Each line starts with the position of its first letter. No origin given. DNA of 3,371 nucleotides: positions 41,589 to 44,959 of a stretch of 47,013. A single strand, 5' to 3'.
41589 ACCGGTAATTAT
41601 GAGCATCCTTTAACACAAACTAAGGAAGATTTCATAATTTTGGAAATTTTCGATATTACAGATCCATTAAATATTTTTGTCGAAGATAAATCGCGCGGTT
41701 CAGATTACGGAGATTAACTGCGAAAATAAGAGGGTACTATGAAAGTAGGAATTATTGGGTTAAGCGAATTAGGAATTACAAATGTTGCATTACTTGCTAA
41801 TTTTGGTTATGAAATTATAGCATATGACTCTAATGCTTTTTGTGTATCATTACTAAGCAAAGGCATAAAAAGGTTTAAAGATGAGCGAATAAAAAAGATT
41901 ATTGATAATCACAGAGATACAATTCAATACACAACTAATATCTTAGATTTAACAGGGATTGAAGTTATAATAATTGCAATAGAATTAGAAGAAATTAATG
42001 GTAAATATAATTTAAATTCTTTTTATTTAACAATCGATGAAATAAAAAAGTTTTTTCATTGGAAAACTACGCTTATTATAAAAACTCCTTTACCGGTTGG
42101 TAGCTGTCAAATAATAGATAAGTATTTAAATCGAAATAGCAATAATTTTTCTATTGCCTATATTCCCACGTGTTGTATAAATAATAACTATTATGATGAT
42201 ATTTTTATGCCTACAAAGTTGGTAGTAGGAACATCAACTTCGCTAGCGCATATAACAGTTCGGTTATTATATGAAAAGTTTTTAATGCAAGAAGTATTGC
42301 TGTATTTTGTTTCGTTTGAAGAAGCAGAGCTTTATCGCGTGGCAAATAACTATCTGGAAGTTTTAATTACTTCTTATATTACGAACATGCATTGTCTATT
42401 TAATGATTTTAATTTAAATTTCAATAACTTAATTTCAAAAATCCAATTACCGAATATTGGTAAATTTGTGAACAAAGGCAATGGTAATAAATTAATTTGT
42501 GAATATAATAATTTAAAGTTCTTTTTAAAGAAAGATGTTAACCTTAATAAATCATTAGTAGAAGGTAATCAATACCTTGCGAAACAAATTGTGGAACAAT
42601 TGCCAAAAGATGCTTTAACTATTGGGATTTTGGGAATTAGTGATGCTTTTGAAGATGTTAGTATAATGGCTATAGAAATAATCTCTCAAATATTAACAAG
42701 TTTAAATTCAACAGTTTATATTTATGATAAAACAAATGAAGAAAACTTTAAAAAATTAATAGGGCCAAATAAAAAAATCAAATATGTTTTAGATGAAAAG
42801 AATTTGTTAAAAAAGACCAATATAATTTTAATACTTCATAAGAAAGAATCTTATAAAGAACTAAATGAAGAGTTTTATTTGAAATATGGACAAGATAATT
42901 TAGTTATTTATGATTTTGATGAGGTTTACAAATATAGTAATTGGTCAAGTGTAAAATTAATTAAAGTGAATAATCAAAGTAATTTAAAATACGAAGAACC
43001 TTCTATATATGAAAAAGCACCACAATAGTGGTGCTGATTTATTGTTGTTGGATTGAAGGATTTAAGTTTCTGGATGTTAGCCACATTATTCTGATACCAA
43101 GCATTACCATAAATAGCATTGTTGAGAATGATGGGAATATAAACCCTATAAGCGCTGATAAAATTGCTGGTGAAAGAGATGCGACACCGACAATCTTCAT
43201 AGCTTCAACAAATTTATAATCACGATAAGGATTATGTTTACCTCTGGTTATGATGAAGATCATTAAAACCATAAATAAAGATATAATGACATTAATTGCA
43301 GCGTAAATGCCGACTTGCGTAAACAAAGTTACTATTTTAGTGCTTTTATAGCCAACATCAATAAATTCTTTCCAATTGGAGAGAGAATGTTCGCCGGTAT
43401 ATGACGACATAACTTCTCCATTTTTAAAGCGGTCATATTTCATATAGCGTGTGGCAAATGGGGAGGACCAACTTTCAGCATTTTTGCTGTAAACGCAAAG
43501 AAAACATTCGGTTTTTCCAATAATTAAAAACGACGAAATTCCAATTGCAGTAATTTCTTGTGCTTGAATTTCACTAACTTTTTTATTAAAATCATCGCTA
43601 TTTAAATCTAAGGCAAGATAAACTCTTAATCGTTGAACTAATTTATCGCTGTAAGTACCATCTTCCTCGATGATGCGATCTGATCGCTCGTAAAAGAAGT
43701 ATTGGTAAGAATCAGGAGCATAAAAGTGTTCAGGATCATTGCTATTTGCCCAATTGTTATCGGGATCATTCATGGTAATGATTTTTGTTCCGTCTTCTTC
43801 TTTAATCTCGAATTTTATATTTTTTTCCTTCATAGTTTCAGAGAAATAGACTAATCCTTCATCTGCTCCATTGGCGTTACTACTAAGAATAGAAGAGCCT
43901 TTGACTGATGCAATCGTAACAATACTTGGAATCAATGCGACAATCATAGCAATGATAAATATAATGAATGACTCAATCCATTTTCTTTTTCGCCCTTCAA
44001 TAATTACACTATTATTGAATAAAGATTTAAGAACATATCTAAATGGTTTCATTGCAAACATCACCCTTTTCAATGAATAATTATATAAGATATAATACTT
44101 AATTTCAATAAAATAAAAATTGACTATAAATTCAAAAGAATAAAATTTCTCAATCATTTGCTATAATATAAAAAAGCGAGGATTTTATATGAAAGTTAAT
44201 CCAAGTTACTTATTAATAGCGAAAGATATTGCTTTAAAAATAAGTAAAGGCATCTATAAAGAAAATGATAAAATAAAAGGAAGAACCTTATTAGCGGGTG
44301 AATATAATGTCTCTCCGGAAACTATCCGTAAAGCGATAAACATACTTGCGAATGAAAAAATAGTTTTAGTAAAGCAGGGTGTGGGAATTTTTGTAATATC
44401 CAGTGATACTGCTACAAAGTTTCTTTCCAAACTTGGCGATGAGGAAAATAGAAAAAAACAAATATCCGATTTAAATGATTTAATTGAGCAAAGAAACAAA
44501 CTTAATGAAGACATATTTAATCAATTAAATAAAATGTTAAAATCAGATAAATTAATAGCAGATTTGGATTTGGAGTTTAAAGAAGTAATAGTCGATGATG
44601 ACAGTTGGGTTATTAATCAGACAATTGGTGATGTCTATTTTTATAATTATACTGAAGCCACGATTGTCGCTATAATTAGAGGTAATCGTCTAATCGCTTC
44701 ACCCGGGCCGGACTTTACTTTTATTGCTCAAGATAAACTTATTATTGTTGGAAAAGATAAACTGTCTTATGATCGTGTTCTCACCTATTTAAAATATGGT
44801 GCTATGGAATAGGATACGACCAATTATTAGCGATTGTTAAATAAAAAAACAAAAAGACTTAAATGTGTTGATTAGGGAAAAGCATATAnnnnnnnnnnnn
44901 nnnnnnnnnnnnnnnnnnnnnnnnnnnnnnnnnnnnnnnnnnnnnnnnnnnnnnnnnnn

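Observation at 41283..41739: Dense Spo0A-box cluster at an orphan two-gene operon (114-aa unknown plus dead Ugd), divergent from yfhO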

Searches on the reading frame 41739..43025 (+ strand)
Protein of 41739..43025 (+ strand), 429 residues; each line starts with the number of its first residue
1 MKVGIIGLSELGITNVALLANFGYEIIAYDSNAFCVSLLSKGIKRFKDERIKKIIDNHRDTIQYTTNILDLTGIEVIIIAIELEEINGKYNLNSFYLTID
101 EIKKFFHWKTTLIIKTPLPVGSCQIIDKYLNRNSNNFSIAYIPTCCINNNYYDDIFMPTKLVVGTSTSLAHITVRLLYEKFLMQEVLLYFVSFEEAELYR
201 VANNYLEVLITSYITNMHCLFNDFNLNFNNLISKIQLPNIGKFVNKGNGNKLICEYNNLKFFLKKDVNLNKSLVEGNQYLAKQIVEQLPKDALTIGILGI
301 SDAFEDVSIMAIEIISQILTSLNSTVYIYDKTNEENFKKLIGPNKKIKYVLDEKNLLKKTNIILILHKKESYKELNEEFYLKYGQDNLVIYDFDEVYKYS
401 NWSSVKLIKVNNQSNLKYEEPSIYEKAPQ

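Call 8: search_protein_families(library=pfam, proteins=[window:41739-43025:+], max_evalue=0.01)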
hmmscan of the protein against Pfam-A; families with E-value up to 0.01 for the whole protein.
window:41739-43025:+ (429 aa): 3 families
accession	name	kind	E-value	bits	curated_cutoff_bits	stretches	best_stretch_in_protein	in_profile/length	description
PF03721.20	UDPG_MGDP_dh_N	-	2.5e-14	53.7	27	1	1-168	1-178/187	UDP-glucose/GDP-mannose dehydrogenase family, NAD binding domain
PF03720.21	UDPG_MGDP_dh_C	-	0.00035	21.3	30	1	312-397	20-101/103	UDP-glucose/GDP-mannose dehydrogenase family, UDP binding domain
PF02826.25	2-Hacid_dh_C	-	0.009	15.8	25.1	0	2-32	38-68/178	D-isomer specific 2-hydroxyacid dehydrogenase, NAD binding domain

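Call 21: search_protein_families(library=ncbifam, proteins=[window:41739-43025:+], max_evalue=0.1)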
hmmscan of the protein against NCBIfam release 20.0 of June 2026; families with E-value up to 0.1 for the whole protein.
window:41739-43025:+ (429 aa): 6 families
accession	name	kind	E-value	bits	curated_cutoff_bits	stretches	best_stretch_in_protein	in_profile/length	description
TIGR03026.1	NDP-sugDHase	subfamily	8.9e-30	103.8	189.8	1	1-390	1-409/413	nucleotide sugar dehydrogenase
NF041297.1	UDPGDh_AglM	equivalog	2.3e-14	53.1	670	1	1-379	1-402/429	UDP-glucose 6-dehydrogenase AglM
NF011631.0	PRK15057.1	equivalog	1.8e-09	37.2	757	1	1-263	1-262/388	UDP-glucose 6-dehydrogenase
NF047673.2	TeichurnBiosyTuaD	equivalog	2e-09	37.1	700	1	2-378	3-396/439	UDP-glucose 6-dehydrogenase TuaD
NF040825.1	UDPMaNacDH_Arch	equivalog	2e-09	36.8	750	1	1-227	1-231/418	UDP-N-acetyl-D-mannosamine dehydrogenase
TIGR00872.1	gnd_rel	equivalog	0.016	14.4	297.2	1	1-39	1-39/299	phosphogluconate dehydrogenase (NAD(+)-dependent, decarboxylating)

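Call 47: search_solved_structures(query=window:41739-43025:+, max_evalue=0.001, show_alignments=1)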
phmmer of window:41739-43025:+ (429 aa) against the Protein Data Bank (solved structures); distinct sequences matched with E-value up to 0.001: 9.
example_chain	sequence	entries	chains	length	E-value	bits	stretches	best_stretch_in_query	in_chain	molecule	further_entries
4a7p_A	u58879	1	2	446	2.6e-10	43.2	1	2-340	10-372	UDP-GLUCOSE DEHYDROGENASE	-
3phl_A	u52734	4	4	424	9e-10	41.5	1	1-261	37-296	UDP-glucose 6-dehydrogenase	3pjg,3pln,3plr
3pid_A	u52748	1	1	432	9.1e-10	41.4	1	1-261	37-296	UDP-glucose 6-dehydrogenase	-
4r16_A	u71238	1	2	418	1.5e-09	40.7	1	1-227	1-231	418aa long hypothetical UDP-N-acetyl-D-mannosaminuronic acid dehydrogenase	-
3gg2_A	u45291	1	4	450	1.7e-07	33.9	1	3-216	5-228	Sugar dehydrogenase, UDP-glucose/GDP-mannose dehydrogenase family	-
3vtf_A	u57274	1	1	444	4.6e-06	29.2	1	3-372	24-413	UDP-glucose 6-dehydrogenase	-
2y0d_A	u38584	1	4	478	0.00013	24.5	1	2-226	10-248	UDP-GLUCOSE DEHYDROGENASE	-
2y0c_A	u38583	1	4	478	0.00017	24.1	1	2-226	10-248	UDP-GLUCOSE DEHYDROGENASE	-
2y0e_A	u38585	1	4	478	0.00032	23.2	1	2-226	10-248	UDP-GLUCOSE DEHYDROGENASE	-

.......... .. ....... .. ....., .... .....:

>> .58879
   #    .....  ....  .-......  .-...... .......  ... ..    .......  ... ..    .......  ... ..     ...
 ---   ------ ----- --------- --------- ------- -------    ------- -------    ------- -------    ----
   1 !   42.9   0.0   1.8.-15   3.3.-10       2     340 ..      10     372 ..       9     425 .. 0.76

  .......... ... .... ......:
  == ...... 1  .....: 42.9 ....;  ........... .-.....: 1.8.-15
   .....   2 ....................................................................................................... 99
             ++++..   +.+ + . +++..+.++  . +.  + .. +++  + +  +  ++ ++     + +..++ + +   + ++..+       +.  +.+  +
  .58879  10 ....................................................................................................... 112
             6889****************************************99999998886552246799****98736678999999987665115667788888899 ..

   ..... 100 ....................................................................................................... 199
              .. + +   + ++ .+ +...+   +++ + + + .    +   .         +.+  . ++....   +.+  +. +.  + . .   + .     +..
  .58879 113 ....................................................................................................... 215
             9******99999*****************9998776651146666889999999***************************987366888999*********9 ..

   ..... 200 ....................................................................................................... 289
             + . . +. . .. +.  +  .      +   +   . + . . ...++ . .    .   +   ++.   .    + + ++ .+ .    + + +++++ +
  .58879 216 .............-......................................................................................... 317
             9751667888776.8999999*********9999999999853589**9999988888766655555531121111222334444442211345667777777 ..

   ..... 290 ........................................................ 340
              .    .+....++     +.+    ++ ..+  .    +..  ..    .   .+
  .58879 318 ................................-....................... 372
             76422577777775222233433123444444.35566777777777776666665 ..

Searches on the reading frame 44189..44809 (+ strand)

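Call 8: search_protein_families(library=pfam, proteins=[window:44189-44809:+], max_evalue=0.01)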
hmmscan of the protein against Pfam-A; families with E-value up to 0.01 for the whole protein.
window:44189-44809:+ (207 aa): 3 families
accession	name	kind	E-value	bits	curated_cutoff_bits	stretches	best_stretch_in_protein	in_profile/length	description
PF00392.27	GntR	-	2.5e-11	43.5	27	1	10-69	5-64/64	Bacterial regulatory proteins, gntR family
PF02080.26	TrkA_C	-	9.8e-11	41.8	27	1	132-190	3-60/71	TrkA-C domain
PF08220.18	HTH_DeoR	-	0.0028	17.8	21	1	35-59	20-44/57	DeoR-like helix-turn-helix domain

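Call 21: search_protein_families(library=ncbifam, proteins=[window:44189-44809:+], max_evalue=0.1)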
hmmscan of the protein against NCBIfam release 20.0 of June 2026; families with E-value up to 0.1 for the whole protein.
window:44189-44809:+ (207 aa): 24 families
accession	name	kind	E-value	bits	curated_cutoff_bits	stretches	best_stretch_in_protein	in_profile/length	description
TIGR02404.1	trehalos_R_Bsub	equivalog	4.1e-13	49.5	211.95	1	8-139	3-140/233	trehalose operon repressor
NF041547.1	GntR_LSA1692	equivalog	5.8e-11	42.5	275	1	7-73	3-69/233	GntR family transcriptional regulator, LSA1692 subfamily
NF008491.0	PRK11402.1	subfamily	2.8e-10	40.1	269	1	5-116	11-123/243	GntR family transcriptional regulator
TIGR02325.1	C_P_lyase_phnF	equivalog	2.4e-09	37.1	156.8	1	7-72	10-75/238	phosphonate metabolism transcriptional regulator PhnF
TIGR02018.2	his_ut_repres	equivalog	7.3e-09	35.3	220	1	10-79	4-73/226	histidine utilization transcriptional repressor HutC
NF008571.0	PRK11523.1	equivalog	9.7e-09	35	396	1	7-80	10-83/258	transcriptional regulator ExuR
NF011575.0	PRK14999.1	equivalog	1.5e-07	31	424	1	5-74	12-81/241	histidine utilization repressor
NF007292.0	PRK09764.1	equivalog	6.6e-07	28.8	281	1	2-71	2-71/240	GntR family transcriptional regulator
NF052282.1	PLP_TF_PdxR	equivalog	7.1e-07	28.6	320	1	7-91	3-87/448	MocR-like pyridoxine biosynthesis transcription factor PdxR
NF052286.1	ecto_TF_EhuR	exception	3.5e-05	22.5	480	1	4-116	10-119/458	MocR-like ectoine utilization transcription factor EhuR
NF007486.0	PRK10079.1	equivalog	0.00022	21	363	1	12-70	15-76/241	phosphonate metabolism transcriptional regulator PhnF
NF007001.0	PRK09464.1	equivalog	0.00029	20.5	330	1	11-72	16-77/254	pyruvate dehydrogenase complex transcriptional repressor PdhR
NF003716.0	PRK05326.1-3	equivalog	0.0013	17.3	355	1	122-193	406-474/499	potassium/proton antiporter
TIGR03337.1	phnR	equivalog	0.0016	18.1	296.75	1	6-71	2-67/231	phosphonate utilization transcriptional regulator PhnR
NF010034.0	PRK13509.1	equivalog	0.0023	17.4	244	1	48-144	9-101/251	HTH-type transcriptional regulator UlaR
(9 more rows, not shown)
